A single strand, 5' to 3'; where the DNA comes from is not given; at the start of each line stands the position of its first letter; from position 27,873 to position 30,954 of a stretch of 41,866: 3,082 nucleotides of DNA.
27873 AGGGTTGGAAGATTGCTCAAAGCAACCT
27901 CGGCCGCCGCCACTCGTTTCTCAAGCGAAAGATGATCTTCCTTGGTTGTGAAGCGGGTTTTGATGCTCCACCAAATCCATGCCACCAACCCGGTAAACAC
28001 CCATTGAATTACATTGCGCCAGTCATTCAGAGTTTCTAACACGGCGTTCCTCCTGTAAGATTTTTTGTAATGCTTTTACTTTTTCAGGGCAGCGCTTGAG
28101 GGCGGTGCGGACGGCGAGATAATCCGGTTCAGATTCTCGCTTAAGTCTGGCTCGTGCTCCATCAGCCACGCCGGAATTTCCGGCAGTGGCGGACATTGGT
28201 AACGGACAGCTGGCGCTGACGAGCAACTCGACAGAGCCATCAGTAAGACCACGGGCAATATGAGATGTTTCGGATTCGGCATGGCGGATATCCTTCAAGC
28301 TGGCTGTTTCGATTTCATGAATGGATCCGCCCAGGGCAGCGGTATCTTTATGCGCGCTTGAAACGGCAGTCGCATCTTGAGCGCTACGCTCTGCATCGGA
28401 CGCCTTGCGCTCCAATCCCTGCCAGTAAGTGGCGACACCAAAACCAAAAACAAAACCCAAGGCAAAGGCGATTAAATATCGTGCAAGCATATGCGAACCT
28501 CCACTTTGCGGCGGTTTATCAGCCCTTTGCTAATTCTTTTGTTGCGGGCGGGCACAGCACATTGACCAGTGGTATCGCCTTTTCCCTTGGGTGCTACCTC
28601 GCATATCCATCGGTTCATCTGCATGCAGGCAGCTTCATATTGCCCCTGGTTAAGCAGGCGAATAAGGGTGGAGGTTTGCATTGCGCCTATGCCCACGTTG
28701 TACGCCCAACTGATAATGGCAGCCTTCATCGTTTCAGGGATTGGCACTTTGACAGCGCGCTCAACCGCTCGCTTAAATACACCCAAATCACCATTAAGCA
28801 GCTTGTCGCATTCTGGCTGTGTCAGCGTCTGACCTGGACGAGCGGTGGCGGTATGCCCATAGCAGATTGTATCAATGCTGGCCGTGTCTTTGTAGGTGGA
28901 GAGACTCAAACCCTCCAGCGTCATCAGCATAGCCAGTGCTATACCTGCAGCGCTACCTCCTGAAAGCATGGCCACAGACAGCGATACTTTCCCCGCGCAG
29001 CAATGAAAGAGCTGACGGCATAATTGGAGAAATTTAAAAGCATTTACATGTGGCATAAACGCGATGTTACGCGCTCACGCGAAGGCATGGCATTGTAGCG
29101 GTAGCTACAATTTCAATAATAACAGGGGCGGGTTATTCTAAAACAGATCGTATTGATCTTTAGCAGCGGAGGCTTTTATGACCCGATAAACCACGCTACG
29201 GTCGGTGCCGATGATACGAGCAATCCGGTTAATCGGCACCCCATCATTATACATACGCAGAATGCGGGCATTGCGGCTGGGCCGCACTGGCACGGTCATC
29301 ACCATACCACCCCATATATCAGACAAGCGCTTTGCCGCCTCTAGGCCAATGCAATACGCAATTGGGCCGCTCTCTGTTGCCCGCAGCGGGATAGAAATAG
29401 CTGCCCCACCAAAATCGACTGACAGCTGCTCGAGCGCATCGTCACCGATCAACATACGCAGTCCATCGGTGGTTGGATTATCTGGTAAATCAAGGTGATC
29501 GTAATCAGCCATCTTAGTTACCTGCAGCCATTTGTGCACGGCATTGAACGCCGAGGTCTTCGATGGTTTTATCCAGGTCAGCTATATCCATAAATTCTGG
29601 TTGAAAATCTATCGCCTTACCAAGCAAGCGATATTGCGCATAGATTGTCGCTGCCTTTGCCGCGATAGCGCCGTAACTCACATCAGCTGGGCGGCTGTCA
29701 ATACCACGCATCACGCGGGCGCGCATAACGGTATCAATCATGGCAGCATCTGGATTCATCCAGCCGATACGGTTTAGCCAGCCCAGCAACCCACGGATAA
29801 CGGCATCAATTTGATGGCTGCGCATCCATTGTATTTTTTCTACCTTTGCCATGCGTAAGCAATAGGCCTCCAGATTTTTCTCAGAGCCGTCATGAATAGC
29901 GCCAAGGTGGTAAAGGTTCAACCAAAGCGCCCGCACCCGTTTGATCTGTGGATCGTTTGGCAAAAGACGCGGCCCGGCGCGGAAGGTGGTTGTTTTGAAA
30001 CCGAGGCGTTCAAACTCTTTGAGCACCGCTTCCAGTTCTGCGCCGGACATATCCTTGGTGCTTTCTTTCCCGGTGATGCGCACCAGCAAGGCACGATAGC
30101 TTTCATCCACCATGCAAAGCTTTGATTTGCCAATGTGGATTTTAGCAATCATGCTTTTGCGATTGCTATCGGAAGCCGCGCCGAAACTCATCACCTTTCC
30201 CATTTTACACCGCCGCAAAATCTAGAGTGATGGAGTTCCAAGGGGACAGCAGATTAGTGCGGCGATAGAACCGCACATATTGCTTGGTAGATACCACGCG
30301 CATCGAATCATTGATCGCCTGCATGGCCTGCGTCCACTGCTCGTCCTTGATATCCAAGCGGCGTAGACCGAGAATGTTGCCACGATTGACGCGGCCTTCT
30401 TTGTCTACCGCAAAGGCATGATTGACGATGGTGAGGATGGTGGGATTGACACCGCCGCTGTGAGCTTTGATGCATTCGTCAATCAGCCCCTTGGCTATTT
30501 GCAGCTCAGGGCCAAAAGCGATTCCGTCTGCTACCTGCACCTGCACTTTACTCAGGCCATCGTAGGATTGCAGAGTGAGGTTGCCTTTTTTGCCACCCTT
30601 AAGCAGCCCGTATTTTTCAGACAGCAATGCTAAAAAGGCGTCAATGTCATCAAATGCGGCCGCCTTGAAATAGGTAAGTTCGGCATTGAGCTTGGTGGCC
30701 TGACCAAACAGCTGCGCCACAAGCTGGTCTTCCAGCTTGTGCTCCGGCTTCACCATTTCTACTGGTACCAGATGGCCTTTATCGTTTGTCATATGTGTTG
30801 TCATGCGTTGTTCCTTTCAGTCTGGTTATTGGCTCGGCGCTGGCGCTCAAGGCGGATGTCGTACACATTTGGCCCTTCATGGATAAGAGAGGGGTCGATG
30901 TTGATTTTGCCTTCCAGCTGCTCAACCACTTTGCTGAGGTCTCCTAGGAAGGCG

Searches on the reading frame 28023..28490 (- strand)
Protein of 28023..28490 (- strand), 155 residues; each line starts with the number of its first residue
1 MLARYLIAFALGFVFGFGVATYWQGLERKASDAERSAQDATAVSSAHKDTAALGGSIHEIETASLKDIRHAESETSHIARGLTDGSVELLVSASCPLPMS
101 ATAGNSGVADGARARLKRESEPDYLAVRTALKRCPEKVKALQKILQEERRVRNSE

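Call 9: search_protein_families(library=pfam, proteins=[window:28023-28490:-], max_evalue=0.01)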
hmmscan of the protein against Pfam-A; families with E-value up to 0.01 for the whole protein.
window:28023-28490:- (155 aa): 1 family
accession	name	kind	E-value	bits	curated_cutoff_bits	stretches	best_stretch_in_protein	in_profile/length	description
PF03245.18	Phage_lysis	-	1.3e-12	48.5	25.4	1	30-149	6-125/126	Bacteriophage Rz lysis protein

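Call 10: search_protein_families(library=phrogs, proteins=[window:28023-28490:-], max_evalue=0.001)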
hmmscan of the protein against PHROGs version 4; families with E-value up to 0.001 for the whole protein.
window:28023-28490:- (155 aa): 3 families
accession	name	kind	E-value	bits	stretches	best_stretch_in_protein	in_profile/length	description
phrog_13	-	lysis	2.5e-13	51.3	1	17-147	21-150/154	Rz-like spanin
phrog_2466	-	lysis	2.6e-12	47.8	1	2-150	4-168/172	Rz-like spanin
phrog_1327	-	lysis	0.00012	23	1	6-149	9-152/158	Rz-like spanin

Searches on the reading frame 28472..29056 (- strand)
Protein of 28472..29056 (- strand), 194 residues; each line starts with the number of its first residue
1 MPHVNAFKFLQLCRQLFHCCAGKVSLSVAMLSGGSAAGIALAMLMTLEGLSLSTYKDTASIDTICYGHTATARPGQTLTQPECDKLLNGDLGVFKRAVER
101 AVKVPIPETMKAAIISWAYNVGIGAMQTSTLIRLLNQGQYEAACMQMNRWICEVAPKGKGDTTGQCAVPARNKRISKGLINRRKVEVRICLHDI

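Call 9: search_protein_families(library=pfam, proteins=[window:28472-29056:-], max_evalue=0.01)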
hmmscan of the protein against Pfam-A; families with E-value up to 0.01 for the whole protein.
window:28472-29056:- (194 aa): 1 family
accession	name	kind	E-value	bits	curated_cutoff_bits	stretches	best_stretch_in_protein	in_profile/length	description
PF00959.24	Phage_lysozyme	-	4.9e-35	121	22.3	1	47-185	3-124/125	Phage lysozyme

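Call 10: search_protein_families(library=phrogs, proteins=[window:28472-29056:-], max_evalue=0.001)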
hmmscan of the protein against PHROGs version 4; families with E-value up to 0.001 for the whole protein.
window:28472-29056:- (194 aa): 6 families
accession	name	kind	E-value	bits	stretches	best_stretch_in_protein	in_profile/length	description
phrog_7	-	lysis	2.2e-47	162.7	1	22-192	532-697/873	endolysin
phrog_7910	-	lysis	9.2e-19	68.8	1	94-192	13-93/96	endolysin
phrog_33083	-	lysis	6e-16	59.2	1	43-154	10-122/456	endolysin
phrog_10457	-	lysis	8.6e-10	39.7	1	82-186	7-89/95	endolysin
phrog_28234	-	lysis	6.5e-07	29.7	1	62-140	104-185/372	endolysin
phrog_6543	-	unknown function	0.00025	22.3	1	32-73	19-60/71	-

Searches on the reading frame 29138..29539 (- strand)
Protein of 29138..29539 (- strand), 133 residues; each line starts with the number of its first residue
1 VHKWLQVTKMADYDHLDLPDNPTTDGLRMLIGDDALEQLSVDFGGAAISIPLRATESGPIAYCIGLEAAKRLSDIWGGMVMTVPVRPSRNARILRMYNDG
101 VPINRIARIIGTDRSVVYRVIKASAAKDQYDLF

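Call 9: search_protein_families(library=pfam, proteins=[window:29138-29539:-], max_evalue=0.01)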
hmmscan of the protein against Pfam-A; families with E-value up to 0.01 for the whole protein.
window:29138-29539:- (133 aa): 6 families
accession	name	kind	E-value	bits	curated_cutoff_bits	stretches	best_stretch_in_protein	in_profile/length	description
PF02796.21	HTH_7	-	6.9e-06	26.5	23.8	1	91-123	12-44/45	Helix-turn-helix domain of resolvase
PF13384.12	HTH_23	-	8.8e-06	25.8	24.6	1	86-124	3-41/50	Homeodomain-like domain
PF13551.12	HTH_29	-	1.1e-05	25.8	28.1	1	91-126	2-38/64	Winged helix-turn helix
PF13936.12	HTH_38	-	3.2e-05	24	27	1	92-122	12-42/44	Helix-turn-helix domain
PF08765.17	Mor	-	3.4e-05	24.2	24.9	1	60-126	27-97/107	Mor transcription activator family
PF13518.12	HTH_28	-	0.00079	19.9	25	1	91-122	3-34/52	Helix-turn-helix domain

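Call 10: search_protein_families(library=phrogs, proteins=[window:29138-29539:-], max_evalue=0.001)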
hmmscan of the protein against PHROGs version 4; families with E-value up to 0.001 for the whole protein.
window:29138-29539:- (133 aa): 4 families
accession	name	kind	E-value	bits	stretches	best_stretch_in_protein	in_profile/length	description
phrog_836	-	transcription regulation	1.2e-11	45.8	1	26-133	18-132/133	late transcriptional activator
phrog_125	-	DNA, RNA and nucleotide metabolism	8.1e-05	23.3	1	86-129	167-208/254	DNA invertase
phrog_33954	-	unknown function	0.00049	21.4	1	93-127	32-66/91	-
phrog_664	-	DNA, RNA and nucleotide metabolism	0.00081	20.3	1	80-125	78-125/210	DNA binding protein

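Call 80: search_solved_structures(query=A4, max_evalue=10, show_alignments=2)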
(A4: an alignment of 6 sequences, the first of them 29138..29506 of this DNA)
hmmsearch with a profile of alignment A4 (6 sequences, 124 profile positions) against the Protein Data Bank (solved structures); distinct sequences matched with E-value up to 10: 33.
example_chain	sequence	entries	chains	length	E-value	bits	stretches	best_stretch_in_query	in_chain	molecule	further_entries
8vd6_A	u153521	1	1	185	3e-07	33.5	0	60-116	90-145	CAP REPEAT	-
5cy1_A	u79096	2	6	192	0.00037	23.5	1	77-120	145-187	Transposon Tn3 resolvase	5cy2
1res_A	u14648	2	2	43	0.00072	22.6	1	82-115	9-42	GAMMA DELTA-RESOLVASE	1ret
2r0q_C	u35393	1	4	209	0.0013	21.8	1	81-115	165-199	Putative transposon Tn552 DNA-invertase bin3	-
2gm4_A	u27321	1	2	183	0.0025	20.9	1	82-115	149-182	Transposon gamma-delta resolvase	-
1zr2_A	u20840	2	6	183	0.0034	20.5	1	82-115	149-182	Transposon gamma-delta resolvase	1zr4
1gdt_A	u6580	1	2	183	0.0041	20.2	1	82-115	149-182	PROTEIN (GAMMA DELTA RESOLVASE)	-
2xrn_A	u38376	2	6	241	0.013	18.6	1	79-116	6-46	HTH-TYPE TRANSCRIPTIONAL REGULATOR TTGV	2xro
8q4d_A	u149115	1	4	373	0.025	17.6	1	83-114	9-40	Putative transposase for insertion sequence element IS5376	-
8b4h_A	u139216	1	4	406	0.027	17.5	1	83-114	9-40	Putative transposase for insertion sequence element IS5376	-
6urs_A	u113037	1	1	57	0.03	17.4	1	82-117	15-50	Sleeping Beauty transposase PAI subdomain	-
1je8_A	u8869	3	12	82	0.047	16.7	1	75-120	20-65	Nitrate/Nitrite Response Regulator Protein NARL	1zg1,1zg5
2m8e_A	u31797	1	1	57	0.049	16.7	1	82-117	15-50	SLEEPING BEAUTY TRANSPOSASE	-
8u3b_G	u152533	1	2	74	0.05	16.6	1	77-120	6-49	Nitrate/nitrite response regulator protein NarL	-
8xzv_I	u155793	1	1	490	0.053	16.6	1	41-119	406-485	Protein PLASTID TRANSCRIPTIONALLY ACTIVE 14 isoform X2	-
9l0x_G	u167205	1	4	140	0.39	13.8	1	58-124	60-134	Late transcription activator C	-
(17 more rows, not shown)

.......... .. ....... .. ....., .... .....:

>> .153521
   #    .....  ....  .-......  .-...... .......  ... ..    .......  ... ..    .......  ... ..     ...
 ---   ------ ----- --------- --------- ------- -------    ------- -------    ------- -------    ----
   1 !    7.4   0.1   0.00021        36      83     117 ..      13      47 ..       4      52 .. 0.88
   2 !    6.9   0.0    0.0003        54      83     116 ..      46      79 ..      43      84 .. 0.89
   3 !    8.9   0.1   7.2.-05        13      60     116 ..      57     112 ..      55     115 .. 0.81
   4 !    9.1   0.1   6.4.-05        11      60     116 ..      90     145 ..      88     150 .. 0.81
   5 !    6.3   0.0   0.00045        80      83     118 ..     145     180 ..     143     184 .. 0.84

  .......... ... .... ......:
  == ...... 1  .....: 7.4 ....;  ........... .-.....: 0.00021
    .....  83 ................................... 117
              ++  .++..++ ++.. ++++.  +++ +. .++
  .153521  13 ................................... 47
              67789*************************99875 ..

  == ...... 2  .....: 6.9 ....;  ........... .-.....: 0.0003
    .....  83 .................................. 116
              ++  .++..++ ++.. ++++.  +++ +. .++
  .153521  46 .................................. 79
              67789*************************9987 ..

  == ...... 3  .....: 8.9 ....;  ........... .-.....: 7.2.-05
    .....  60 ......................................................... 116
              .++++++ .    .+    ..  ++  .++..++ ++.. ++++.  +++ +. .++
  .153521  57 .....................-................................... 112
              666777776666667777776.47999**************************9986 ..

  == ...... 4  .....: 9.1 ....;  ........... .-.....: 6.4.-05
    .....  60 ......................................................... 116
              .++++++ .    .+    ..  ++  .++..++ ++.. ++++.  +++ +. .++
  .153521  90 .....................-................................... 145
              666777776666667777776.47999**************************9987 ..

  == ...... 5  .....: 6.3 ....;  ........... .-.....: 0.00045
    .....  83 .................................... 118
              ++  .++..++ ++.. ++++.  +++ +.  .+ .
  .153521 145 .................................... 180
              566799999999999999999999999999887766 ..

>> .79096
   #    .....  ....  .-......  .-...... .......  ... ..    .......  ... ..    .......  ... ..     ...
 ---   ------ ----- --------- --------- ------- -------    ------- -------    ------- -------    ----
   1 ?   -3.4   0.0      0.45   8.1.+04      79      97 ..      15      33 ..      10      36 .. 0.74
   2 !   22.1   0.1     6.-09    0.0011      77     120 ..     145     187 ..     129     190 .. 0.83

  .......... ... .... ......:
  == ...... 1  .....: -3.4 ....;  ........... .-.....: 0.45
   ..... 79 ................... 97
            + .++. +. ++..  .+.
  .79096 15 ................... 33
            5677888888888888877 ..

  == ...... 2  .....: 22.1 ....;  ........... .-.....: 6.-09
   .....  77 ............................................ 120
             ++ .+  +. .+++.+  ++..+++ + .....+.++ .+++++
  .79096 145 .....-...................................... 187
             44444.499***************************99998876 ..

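Call 81: find_homologous_proteins(query=window:29138-29506:-, max_evalue=0.00001)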
Query window:29138-29506:- (122 aa): 3 proteins with E <= 0.00001 among 8 candidates.
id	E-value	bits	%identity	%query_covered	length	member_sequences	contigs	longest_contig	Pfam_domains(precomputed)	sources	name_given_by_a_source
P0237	2.9e-74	264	100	100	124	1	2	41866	PF13384.13,PF13551.13,PF02796.22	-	-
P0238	1.4e-37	146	60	99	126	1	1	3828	PF08765.18,PF02796.22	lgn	-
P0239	9.6e-37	143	58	99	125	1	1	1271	PF02796.22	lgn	-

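Call 86: predict_structure(alignment_id=A5)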
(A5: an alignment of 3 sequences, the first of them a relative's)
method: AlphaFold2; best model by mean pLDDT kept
length: 124 residues; sequences in the alignment: 3
mean_pLDDT: 67.2   pTM: 0.44
mean pLDDT of the five models: 67.2, 57.2, 53.1, 53.0, 52.6
residues with pLDDT >= 90: 12; 70-90: 28; 50-70: 74; < 50: 10
segments of 3 or more residues with pLDDT < 50: 1-8
pLDDT, mean of each block of 10 residues (from residue 1): 42 63 67 60 57 64 66 57 84 91 87 73 52
secondary structure, 60 per line:
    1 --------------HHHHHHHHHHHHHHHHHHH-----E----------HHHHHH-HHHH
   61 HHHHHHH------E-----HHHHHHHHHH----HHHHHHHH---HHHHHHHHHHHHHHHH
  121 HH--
elements in order: H15-33 H50-55 H57-67 H80-89 H94-101 H105-122

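Call 88: fold_search(model_id=the predicted structure, library=pdb)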
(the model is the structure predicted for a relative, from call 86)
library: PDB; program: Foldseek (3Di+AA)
matches with E <= 10: 352; with E <= 0.001: 0
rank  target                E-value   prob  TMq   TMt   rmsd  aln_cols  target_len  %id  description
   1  2r0q_D                1.8e-01  1.00  0.27  0.18   0.6        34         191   29  Crystal structure of a serine recombinase- DNA regulatory complex (released 2008-04-01)
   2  5cy2_A                2.4e-01  0.44  0.30  0.22  17.8       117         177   17  Tn3 resolvase - site III complex crystal form II (released 2017-01-11)
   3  2gm4_A                2.7e-01  0.91  0.26  0.18   6.1        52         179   27  An activated, tetrameric gamma-delta resolvase: Hin chimaera bound to cleaved DNA (released 2006-06-27)
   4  2r0q_C                3.0e-01  1.00  0.28  0.18   0.7        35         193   28  Crystal structure of a serine recombinase- DNA regulatory complex (released 2008-04-01)
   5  5cy1_A                3.4e-01  0.38  0.30  0.21  17.1       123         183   18  Tn3 resolvase - site III complex crystal form I (released 2017-01-11)
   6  5cy2_E                3.8e-01  0.33  0.30  0.22  18.1       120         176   18  Tn3 resolvase - site III complex crystal form II (released 2017-01-11)
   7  1gdt_A                4.0e-01  0.91  0.28  0.19   6.2        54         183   28  CRYSTAL STRUCTURE OF A SITE-SPECIFIC RECOMBINASE, GAMMA-DELTA RESOLVASE COMPLEXED WITH A 34 BP CLEAVAGE SITE (released 1996-04-03)
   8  8dq0_D                4.5e-01  0.69  0.27  0.15   9.6        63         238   30  Quorum-sensing receptor RhlR bound to PqsE (released 2022-12-07)
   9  1zr2_B                5.4e-01  0.91  0.29  0.20   6.5        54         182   28  Structure of a Synaptic gamma-delta Resolvase Tetramer Covalently Linked to two Cleaved DNAs (released 2005-08-30)
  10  5cy1_B                5.8e-01  0.25  0.29  0.20  17.9       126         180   17  Tn3 resolvase - site III complex crystal form I (released 2017-01-11)
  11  5m7n_B                6.9e-01  0.10  0.20  0.08  15.9       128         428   18  Crystal structure of NtrX from Brucella abortus in complex with ATP processed with the CrystalDirect automated mountin (released 2017-01-25)
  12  2gm4_B                8.2e-01  0.54  0.27  0.19  16.7        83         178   19  An activated, tetrameric gamma-delta resolvase: Hin chimaera bound to cleaved DNA (released 2006-06-27)
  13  4ldz_B                8.7e-01  0.63  0.33  0.22  11.1        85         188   14  Crystal structure of the full-length response regulator DesR in the active state (released 2014-07-16)
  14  1zr2_A                9.8e-01  0.69  0.28  0.19   6.2        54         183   28  Structure of a Synaptic gamma-delta Resolvase Tetramer Covalently Linked to two Cleaved DNAs (released 2005-08-30)
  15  8hno_A                1.0e+00  0.98  0.33  0.30   1.3        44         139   23  Archaeal transcription factor Wild type (released 2023-09-13)
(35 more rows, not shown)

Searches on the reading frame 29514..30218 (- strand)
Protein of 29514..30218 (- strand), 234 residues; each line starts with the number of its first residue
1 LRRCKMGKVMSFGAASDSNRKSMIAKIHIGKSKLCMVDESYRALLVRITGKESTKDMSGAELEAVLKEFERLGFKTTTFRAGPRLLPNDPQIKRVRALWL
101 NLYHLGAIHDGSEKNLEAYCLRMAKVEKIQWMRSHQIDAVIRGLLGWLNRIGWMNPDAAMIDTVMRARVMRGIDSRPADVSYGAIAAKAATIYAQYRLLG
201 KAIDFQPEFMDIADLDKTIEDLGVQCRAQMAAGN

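Call 9: search_protein_families(library=pfam, proteins=[window:29514-30218:-], max_evalue=0.01)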
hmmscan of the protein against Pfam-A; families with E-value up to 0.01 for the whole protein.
window:29514-30218:- (234 aa): 1 family
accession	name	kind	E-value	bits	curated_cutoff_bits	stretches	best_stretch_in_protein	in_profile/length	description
PF06252.17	GemA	-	1.3e-30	107.2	27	1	36-150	1-119/119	Bacteriophage Mu, GemA protein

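Call 10: search_protein_families(library=phrogs, proteins=[window:29514-30218:-], max_evalue=0.001)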
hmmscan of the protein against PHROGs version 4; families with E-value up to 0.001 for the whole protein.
window:29514-30218:- (234 aa): 2 families
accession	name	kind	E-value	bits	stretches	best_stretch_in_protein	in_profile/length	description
phrog_286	-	unknown function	7e-43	147.8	1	17-152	6-146/186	-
phrog_8067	-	unknown function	4.5e-13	50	1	19-79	2-62/65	-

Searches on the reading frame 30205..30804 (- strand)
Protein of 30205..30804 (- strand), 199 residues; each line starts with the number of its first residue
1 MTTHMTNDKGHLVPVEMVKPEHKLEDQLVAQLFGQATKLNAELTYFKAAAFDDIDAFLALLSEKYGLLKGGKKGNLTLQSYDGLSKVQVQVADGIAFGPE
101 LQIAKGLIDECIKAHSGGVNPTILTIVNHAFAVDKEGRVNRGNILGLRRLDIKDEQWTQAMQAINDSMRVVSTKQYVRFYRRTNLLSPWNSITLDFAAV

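Call 9: search_protein_families(library=pfam, proteins=[window:30205-30804:-], max_evalue=0.01)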
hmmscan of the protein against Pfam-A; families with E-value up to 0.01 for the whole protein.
window:30205-30804:- (199 aa): 1 family
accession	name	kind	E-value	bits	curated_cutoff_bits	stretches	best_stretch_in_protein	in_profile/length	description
PF11363.13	DUF3164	-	2.9e-70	236.3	23.7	1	5-197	2-193/194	Protein of unknown function (DUF3164)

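Call 10: search_protein_families(library=phrogs, proteins=[window:30205-30804:-], max_evalue=0.001)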
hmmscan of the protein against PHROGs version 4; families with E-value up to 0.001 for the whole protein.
window:30205-30804:- (199 aa): 1 family
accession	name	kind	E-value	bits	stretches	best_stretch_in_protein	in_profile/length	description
phrog_846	-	unknown function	4.3e-76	256.1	1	4-199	12-207/207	-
